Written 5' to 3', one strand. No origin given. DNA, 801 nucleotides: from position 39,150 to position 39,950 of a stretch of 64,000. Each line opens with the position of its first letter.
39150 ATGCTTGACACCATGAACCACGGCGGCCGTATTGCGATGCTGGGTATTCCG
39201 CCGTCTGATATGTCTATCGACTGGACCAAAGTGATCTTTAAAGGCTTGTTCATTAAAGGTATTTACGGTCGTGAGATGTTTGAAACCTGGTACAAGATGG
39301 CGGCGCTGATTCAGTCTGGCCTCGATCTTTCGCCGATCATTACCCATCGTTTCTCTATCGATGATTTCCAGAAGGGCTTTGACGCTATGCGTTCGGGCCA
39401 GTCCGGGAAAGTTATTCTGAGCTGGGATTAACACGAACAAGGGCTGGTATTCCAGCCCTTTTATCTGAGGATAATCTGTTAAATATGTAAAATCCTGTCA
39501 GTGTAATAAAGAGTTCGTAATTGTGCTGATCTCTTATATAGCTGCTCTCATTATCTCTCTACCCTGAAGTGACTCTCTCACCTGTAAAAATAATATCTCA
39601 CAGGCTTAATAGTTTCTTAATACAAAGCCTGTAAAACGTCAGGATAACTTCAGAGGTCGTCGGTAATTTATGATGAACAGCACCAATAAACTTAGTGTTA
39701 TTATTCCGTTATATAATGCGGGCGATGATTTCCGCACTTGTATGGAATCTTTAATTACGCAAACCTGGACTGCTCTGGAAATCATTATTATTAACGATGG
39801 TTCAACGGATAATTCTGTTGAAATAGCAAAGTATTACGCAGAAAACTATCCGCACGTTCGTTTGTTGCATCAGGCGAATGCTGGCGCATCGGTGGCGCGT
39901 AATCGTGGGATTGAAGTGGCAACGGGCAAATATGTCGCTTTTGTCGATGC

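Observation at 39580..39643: Repeated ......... motifs upstream of waaH (candidate PhoB-type sites)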

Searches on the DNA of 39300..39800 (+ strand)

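Call 3: search_dna_similar(query=window:39300-39800:+, collection=ecoli_genomes, mode=near, max_rows=10)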
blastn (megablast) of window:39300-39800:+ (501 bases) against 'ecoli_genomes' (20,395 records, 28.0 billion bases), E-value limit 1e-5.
Records with a match: 5424; places in all: 5439; records where one place covers at least 80% of the query: 5387.
Genomes with a match: 5424 of 5426; with a place that covers at least 80% of the query: 5387. Places per genome that has any: lowest 1, median 1, highest 2. On chromosomes: 5439 places; on plasmids: 0.
Best place of each record, by identity: >=99% 1608; 95-99% 3768; 90-95% 48.
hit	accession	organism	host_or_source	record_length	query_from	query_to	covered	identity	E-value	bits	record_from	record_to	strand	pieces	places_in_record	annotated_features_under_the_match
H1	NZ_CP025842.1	Escherichia coli strain 720632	Homo sapiens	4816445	1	501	100%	100.0%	0e+0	926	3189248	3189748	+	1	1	tdh: L-threonine 3-dehydrogenase | waaH: UDP-glucuronate:LPS(HepIII) glycosyltransferase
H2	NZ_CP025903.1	Escherichia coli strain 300709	Homo sapiens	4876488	1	501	100%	100.0%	0e+0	926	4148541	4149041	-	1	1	tdh: L-threonine 3-dehydrogenase | waaH: UDP-glucuronate:LPS(HepIII) glycosyltransferase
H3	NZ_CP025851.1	Escherichia coli strain 510016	Homo sapiens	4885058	1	501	100%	100.0%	0e+0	926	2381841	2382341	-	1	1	tdh: L-threonine 3-dehydrogenase | waaH: UDP-glucuronate:LPS(HepIII) glycosyltransferase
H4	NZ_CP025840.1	Escherichia coli strain 214-4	Homo sapiens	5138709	1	501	100%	100.0%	0e+0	926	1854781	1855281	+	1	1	tdh: L-threonine 3-dehydrogenase | waaH: UDP-glucuronate:LPS(HepIII) glycosyltransferase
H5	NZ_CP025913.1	Escherichia coli strain 203740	Homo sapiens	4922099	1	501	100%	100.0%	0e+0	926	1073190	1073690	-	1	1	tdh: L-threonine 3-dehydrogenase | waaH: UDP-glucuronate:LPS(HepIII) glycosyltransferase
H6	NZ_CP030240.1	Escherichia coli strain ER1709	-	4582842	1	501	100%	100.0%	0e+0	926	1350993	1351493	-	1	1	tdh: L-threonine 3-dehydrogenase | waaH: UDP-glucuronate:LPS(HepIII) glycosyltransferase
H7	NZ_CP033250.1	Escherichia coli strain ECCHD184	chicken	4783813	1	501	100%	100.0%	0e+0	926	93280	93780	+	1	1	tdh: L-threonine 3-dehydrogenase | waaH: UDP-glucuronate:LPS(HepIII) glycosyltransferase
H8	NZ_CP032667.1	Escherichia coli str. K-12 substr. MG1655 strain K-12 ...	Laboratory strain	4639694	1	501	100%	100.0%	0e+0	926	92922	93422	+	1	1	tdh: L-threonine 3-dehydrogenase | waaH: UDP-glucuronate:LPS(HepIII) glycosyltransferase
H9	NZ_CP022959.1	Escherichia coli ATCC 8739 strain ATCC 8739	stepwise adaptation to AgNO3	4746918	1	501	100%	100.0%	0e+0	926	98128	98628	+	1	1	tdh: L-threonine 3-dehydrogenase | waaH: UDP-glucuronate:LPS(HepIII) glycosyltransferase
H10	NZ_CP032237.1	Escherichia coli strain ECCWS199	chicken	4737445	1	501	100%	100.0%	0e+0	926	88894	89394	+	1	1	tdh: L-threonine 3-dehydrogenase | waaH: UDP-glucuronate:LPS(HepIII) glycosyltransferase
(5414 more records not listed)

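Call 46: search_dna_similar(query=window:39432-39669:+, collection=ecoli_genomes, mode=near, rows=spread, max_rows=30)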
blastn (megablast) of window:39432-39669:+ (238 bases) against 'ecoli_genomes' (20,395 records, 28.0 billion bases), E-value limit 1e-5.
Records with a match: 5419; places in all: 5428; records where one place covers at least 80% of the query: 5405.
Genomes with a match: 5419 of 5426; with a place that covers at least 80% of the query: 5405. Places per genome that has any: lowest 1, median 1, highest 2. On chromosomes: 5428 places; on plasmids: 0.
Best place of each record, by identity: >=99% 1592; 95-99% 3561; 90-95% 265; 80-90% 1.
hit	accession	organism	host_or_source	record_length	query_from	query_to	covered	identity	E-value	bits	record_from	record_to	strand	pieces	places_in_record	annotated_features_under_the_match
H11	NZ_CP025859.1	Escherichia coli strain 504239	Homo sapiens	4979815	1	238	100%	100.0%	1e-120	440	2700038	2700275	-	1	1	none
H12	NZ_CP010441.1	Escherichia coli K-12 strain K-12 MG1655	not applicable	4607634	1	238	100%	100.0%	1e-120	440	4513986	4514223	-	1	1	none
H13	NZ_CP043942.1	Escherichia coli strain AR216.2b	dog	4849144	1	238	100%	100.0%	1e-120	440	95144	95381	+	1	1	none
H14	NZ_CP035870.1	Escherichia coli strain E2528-C1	Homo sapiens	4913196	1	238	100%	100.0%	1e-120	440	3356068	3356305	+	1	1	none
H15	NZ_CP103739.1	Escherichia coli strain 3359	Homo sapiens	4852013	1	238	100%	100.0%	1e-120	440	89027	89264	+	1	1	none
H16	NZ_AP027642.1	Escherichia coli strain PSJ-32-1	Homo sapiens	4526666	1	238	100%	100.0%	1e-120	440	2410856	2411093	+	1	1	none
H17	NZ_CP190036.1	Escherichia coli strain EC17CM12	chicken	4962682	1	238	100%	100.0%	1e-120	440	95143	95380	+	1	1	none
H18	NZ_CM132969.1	Escherichia coli strain 167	Homo sapiens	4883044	1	238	100%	100.0%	1e-120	440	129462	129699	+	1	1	none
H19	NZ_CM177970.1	Escherichia coli strain B25FEP-TDT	laboratory strain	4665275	1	238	100%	100.0%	1e-120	440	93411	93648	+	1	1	none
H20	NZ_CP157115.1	Escherichia coli strain UTME-8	Sus scrofa domesticus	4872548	1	238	100%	97.9%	3e-112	412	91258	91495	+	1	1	none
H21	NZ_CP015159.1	Escherichia coli strain Eco889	-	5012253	1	238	100%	97.5%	1e-110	407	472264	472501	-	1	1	none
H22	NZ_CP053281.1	Escherichia coli strain SCU-308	Homo sapiens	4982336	1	238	100%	97.5%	1e-110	407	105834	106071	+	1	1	none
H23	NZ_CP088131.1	Escherichia coli strain 81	Homo sapiens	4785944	1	238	100%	97.5%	1e-110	407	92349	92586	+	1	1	none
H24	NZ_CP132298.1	Escherichia coli strain PNUSAE145745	missing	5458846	1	238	100%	97.5%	1e-110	407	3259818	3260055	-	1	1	none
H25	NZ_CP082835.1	Escherichia coli strain 1613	Homo sapiens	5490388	1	238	100%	97.5%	1e-110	407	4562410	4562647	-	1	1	none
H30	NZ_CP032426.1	Escherichia coli strain SCEC020001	Homo sapiens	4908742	1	238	100%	97.1%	6e-109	401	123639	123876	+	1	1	none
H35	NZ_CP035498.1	Escherichia coli strain 04-00955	Homo sapiens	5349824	1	238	100%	96.2%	1e-105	390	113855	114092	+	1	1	none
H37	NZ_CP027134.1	Escherichia coli strain AR_0372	missing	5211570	1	238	100%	95.4%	3e-102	379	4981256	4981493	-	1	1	none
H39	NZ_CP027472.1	Escherichia coli strain 2014C-3050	missing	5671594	1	238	100%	92.8%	6e-94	351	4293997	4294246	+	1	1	none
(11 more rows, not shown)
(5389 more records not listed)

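Call 47: get_annotated_region(hit=H20, flank=10)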
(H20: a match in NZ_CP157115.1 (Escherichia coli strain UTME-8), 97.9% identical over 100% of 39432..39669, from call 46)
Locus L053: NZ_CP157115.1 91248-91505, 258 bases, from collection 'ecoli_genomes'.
description: Escherichia coli strain UTME-8 chromosome, complete genome
organism: Escherichia coli strain UTME-8 (NCBI taxid 562)
replicon: chromosome; assembly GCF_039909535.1
host: Sus scrofa domesticus; source: culture; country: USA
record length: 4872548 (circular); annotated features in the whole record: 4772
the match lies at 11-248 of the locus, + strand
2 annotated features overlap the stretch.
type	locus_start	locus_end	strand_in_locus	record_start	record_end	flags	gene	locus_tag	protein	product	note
CDS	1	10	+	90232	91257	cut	tdh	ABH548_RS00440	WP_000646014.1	L-threonine 3-dehydrogenase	-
CDS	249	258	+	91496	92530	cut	waaH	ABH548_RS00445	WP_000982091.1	UDP-glucuronate:LPS(HepIII) glycosyltransferase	-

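Call 48: get_annotated_region(hit=H24, flank=10)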
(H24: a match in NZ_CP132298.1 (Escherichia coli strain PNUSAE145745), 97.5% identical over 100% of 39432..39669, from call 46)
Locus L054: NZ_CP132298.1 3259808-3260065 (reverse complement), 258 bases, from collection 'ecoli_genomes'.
description: Escherichia coli strain PNUSAE145745 chromosome, complete genome
organism: Escherichia coli strain PNUSAE145745 (NCBI taxid 562)
replicon: chromosome; assembly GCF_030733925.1
host: missing; source: missing; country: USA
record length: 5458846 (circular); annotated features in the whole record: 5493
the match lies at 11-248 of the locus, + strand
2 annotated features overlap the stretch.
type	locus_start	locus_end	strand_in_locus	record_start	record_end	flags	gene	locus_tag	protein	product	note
CDS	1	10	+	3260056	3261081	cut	tdh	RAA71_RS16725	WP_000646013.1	L-threonine 3-dehydrogenase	-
CDS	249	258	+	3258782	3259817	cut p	waaH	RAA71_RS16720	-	UDP-glucuronate:LPS(HepIII) glycosyltransferase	frameshifted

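Call 49: get_annotated_region(hit=H30, flank=10)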
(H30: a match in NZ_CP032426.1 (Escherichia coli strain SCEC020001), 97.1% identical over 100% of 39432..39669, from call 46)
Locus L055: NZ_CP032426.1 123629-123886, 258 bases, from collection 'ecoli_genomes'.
description: Escherichia coli strain SCEC020001 chromosome, complete genome
organism: Escherichia coli strain SCEC020001 (NCBI taxid 562)
replicon: chromosome; assembly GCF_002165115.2
host: Homo sapiens; source: -; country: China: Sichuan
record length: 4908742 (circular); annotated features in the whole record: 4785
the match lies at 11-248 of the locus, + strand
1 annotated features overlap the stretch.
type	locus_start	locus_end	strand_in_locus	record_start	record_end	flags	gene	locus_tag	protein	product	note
CDS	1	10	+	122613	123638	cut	tdh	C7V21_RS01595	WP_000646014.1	L-threonine 3-dehydrogenase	-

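Call 50: get_annotated_region(hit=H35, flank=10)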
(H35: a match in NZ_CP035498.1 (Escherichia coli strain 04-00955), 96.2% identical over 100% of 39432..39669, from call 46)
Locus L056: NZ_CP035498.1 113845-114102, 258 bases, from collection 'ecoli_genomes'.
description: Escherichia coli strain 04-00955 chromosome, complete genome
organism: Escherichia coli strain 04-00955 (NCBI taxid 562)
replicon: chromosome; assembly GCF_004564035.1
host: Homo sapiens; source: stool; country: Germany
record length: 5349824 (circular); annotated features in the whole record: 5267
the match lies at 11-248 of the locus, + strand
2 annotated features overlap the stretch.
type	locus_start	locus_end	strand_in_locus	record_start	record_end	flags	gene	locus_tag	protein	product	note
CDS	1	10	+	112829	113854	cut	tdh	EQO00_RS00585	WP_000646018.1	L-threonine 3-dehydrogenase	-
CDS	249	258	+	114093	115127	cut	waaH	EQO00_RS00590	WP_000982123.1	UDP-glucuronate:LPS(HepIII) glycosyltransferase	-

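Call 51: get_annotated_region(hit=H37, flank=10)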
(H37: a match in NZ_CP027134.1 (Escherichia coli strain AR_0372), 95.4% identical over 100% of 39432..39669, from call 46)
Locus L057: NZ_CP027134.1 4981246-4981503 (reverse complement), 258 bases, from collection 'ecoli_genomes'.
description: Escherichia coli strain AR_0372 chromosome, complete genome
organism: Escherichia coli strain AR_0372 (NCBI taxid 562)
replicon: chromosome; assembly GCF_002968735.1
host: missing; source: missing; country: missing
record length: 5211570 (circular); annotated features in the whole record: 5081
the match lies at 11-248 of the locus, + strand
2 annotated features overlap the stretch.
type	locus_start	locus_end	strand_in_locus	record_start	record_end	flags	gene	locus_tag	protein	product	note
CDS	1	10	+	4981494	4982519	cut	tdh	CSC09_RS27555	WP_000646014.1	L-threonine 3-dehydrogenase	-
CDS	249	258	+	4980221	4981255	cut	waaH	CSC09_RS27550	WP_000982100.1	UDP-glucuronate:LPS(HepIII) glycosyltransferase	-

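Call 52: get_annotated_region(hit=H39, flank=10)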
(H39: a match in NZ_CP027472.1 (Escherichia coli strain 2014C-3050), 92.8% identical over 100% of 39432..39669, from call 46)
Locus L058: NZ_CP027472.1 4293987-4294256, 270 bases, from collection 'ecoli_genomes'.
description: Escherichia coli strain 2014C-3050 chromosome, complete genome
organism: Escherichia coli strain 2014C-3050 (NCBI taxid 562)
replicon: chromosome; assembly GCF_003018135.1
host: missing; source: stool; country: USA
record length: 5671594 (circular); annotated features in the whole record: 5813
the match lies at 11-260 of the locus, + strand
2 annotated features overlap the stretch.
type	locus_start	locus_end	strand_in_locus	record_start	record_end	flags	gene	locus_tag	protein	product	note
CDS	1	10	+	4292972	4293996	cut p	tdh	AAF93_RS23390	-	L-threonine 3-dehydrogenase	frameshifted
CDS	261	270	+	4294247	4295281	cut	waaH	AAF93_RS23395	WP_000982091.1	UDP-glucuronate:LPS(HepIII) glycosyltransferase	-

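Call 64: search_rna_families(source=window, start=39300, end=39800, threshold=evalue, max_evalue=1)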
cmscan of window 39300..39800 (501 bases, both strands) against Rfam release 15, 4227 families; matches with E-value up to 1: 1.
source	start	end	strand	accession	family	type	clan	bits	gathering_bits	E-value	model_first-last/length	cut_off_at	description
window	39377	39469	+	RF01498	Afu_190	Gene; snRNA; snoRNA; CD-box;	-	17.5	35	0.33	1-100/100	no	A. fumigatus snoRNA Afu_190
